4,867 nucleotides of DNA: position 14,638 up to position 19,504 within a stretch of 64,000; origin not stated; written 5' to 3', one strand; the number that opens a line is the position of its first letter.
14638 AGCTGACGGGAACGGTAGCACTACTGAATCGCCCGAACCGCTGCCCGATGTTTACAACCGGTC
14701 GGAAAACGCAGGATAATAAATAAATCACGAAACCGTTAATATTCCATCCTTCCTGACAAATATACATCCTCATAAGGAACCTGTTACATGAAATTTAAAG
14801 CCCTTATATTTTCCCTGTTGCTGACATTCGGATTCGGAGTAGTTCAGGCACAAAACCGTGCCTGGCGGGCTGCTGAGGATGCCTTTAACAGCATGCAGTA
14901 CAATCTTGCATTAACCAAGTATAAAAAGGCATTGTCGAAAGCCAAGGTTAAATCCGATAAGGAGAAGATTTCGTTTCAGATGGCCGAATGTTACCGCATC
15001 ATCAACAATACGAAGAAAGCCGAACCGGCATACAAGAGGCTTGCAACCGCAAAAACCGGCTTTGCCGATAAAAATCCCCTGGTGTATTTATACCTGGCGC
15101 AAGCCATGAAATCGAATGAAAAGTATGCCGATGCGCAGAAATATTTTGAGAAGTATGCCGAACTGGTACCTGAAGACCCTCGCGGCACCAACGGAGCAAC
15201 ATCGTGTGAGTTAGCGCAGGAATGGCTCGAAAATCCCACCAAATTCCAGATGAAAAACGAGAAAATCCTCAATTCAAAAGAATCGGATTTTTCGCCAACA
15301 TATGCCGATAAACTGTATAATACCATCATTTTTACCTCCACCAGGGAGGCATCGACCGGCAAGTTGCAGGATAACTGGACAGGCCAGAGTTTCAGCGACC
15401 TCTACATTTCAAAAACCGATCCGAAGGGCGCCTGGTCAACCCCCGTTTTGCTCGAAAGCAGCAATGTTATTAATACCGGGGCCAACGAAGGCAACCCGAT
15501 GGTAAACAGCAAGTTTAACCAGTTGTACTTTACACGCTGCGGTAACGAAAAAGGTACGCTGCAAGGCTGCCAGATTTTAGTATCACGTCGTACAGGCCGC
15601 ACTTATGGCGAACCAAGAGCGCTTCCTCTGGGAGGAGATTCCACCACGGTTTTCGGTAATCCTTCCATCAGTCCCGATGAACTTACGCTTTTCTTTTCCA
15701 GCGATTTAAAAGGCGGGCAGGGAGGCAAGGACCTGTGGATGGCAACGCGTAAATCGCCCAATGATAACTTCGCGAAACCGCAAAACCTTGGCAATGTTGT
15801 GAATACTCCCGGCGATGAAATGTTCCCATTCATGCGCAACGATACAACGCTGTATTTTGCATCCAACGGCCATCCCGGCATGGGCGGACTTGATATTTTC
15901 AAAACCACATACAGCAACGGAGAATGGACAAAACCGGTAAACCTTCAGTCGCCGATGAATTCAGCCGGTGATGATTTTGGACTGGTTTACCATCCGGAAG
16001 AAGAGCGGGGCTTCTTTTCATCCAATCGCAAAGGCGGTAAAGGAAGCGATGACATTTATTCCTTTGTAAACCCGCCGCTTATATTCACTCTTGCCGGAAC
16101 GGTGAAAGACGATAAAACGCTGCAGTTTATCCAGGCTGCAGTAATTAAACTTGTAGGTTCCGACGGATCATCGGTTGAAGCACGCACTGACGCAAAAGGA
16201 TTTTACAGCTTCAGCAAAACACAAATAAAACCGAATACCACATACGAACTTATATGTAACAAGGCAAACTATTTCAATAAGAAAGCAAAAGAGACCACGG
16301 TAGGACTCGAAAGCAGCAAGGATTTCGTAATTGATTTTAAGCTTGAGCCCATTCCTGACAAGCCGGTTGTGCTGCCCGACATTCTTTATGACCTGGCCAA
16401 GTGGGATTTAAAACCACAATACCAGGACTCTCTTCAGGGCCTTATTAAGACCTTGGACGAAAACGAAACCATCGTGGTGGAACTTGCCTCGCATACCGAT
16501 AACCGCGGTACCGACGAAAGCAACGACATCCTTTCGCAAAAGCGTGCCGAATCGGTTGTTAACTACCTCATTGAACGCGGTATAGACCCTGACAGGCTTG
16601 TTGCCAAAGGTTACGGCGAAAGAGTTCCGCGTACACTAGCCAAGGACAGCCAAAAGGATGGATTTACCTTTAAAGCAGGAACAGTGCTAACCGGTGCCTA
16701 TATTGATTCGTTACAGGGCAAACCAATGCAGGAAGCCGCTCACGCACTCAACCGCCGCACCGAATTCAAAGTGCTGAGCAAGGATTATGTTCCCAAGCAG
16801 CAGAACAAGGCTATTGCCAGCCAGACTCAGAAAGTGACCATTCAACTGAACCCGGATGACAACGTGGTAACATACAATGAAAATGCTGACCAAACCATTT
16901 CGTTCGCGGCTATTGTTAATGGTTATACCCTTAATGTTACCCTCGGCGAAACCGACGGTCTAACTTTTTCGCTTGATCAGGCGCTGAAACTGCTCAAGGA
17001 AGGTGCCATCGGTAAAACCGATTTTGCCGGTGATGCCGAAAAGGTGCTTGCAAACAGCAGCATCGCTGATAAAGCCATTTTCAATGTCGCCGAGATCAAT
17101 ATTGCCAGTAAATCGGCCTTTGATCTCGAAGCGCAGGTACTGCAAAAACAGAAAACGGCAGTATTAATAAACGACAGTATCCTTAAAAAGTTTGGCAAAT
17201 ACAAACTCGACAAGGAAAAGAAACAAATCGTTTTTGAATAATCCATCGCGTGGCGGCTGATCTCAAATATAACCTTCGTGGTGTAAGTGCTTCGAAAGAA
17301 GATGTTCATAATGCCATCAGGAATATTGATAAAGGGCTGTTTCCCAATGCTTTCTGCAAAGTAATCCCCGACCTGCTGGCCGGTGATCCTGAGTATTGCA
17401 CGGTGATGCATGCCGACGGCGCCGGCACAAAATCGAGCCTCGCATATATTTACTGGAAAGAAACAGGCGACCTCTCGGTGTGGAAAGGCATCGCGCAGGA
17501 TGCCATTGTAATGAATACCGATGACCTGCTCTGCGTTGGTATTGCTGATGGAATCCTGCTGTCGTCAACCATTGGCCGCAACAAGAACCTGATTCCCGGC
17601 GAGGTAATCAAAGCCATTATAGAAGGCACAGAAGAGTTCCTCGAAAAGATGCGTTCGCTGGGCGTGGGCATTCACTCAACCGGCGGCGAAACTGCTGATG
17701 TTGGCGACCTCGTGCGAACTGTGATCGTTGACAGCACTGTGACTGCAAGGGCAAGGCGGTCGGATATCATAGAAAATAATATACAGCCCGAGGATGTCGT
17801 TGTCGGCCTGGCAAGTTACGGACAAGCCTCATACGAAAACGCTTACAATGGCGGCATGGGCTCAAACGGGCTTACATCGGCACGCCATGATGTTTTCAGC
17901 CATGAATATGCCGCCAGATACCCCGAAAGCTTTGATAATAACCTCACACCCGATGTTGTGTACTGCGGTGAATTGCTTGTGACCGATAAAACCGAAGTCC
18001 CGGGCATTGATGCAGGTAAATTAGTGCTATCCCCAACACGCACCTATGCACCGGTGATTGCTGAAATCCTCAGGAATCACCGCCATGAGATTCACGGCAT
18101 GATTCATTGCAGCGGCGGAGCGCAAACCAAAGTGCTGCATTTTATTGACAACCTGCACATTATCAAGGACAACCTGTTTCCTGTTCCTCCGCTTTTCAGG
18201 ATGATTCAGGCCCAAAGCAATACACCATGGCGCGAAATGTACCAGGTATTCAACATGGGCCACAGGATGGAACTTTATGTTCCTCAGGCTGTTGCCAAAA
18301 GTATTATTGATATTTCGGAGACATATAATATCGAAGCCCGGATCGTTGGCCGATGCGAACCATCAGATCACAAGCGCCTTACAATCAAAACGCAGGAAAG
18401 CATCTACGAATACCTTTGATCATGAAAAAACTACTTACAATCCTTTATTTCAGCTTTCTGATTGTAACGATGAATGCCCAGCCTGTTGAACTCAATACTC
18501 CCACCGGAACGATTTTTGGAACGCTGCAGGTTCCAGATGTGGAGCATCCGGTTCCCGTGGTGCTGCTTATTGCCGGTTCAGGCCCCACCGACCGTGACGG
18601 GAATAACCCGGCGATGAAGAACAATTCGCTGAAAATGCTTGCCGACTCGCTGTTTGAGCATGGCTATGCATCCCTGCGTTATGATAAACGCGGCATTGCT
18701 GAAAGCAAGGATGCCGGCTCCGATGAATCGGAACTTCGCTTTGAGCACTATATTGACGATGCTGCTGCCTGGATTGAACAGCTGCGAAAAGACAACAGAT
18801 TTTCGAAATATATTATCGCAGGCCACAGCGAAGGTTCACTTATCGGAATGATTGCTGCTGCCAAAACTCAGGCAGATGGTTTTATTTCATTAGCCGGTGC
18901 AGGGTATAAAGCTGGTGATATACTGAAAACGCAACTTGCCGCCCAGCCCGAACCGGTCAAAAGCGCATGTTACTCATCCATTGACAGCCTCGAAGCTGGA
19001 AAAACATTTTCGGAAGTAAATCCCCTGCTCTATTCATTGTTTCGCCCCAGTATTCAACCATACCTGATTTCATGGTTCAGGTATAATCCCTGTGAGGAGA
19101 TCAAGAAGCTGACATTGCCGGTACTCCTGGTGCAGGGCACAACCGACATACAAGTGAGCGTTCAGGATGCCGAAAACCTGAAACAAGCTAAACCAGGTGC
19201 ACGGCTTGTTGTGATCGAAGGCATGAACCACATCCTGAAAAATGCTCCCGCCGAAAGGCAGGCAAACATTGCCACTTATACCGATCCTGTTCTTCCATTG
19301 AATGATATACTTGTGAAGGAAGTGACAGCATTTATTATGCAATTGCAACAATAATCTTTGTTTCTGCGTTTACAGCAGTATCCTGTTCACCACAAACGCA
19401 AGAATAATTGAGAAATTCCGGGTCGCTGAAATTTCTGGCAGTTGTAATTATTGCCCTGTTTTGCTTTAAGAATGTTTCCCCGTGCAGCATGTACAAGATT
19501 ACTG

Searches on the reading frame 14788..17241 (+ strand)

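Call 16: search_protein_families(library=pfam, proteins=[window:14788-17241:+], max_evalue=0.001)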
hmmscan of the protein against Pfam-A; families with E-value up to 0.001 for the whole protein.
window:14788-17241:+ (817 aa): 5 families
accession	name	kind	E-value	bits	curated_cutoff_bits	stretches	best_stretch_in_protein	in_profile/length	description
PF00691.25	OmpA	-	5.7e-16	59.1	27.2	1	538-621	6-91/98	OmpA family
PF07676.18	PD40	-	1.4e-10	41.3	20.9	0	335-371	2-37/38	WD40-like Beta Propeller Repeat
PF13620.12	CarboxypepD_reg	-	1.3e-06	29.1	32.3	1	434-519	1-81/82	Carboxypeptidase regulatory-like domain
PF13428.12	TPR_14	-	0.00011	23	23.5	0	99-132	3-36/44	Tetratricopeptide repeat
PF07719.23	TPR_2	-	0.00054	20.3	27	0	98-130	2-34/34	Tetratricopeptide repeat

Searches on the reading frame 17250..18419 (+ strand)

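Call 16: search_protein_families(library=pfam, proteins=[window:17250-18419:+], max_evalue=0.001)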
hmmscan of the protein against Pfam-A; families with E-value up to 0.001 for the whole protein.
window:17250-18419:+ (389 aa): 2 families
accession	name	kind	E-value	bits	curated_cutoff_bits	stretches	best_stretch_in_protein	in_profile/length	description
PF00586.29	AIRS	-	2.5e-12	47.6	24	1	46-166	10-110/112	AIR synthase related protein, N-terminal domain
PF02769.27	AIRS_C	-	7.3e-08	33.2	23.1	1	180-379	2-155/156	AIR synthase related protein, C-terminal domain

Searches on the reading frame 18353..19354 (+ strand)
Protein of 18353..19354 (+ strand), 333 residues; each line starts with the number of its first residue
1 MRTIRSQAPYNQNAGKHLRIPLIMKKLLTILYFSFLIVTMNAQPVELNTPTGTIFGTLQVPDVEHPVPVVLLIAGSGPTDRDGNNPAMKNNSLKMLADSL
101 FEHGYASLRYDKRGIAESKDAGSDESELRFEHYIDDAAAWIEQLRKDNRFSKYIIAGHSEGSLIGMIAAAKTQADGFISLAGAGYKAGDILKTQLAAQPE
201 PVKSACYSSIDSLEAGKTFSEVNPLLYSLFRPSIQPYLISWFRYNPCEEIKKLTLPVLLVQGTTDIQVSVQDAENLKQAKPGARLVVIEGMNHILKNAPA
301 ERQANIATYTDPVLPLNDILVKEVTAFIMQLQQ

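Call 16: search_protein_families(library=pfam, proteins=[window:18353-19354:+], max_evalue=0.001)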
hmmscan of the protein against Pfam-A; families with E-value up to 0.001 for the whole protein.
window:18353-19354:+ (333 aa): 7 families
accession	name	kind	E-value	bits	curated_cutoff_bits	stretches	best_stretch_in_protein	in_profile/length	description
PF12146.15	Hydrolase_4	-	4.7e-16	59.2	27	1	94-183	21-110/239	Serine aminopeptidase, S33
PF00561.26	Abhydrolase_1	-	2e-12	47.7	25.8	1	87-179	11-99/245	alpha/beta hydrolase fold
PF20408.4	Abhydrolase_11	-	1.9e-07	31.4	27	0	87-180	14-105/193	Alpha/beta hydrolase domain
PF02129.25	Peptidase_S15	-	2.6e-07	31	23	1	60-205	11-123/262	X-Pro dipeptidyl-peptidase (S15 family)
PF12695.13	Abhydrolase_5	-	1.2e-05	25.5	27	0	246-293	91-140/164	Alpha/beta hydrolase family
PF12697.13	Abhydrolase_6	-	1.4e-05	26.3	26.3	1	99-294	22-205/217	Alpha/beta hydrolase family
PF20434.5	BD-FAE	-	0.00018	21.5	26.8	0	63-278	9-213/215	BD-FAE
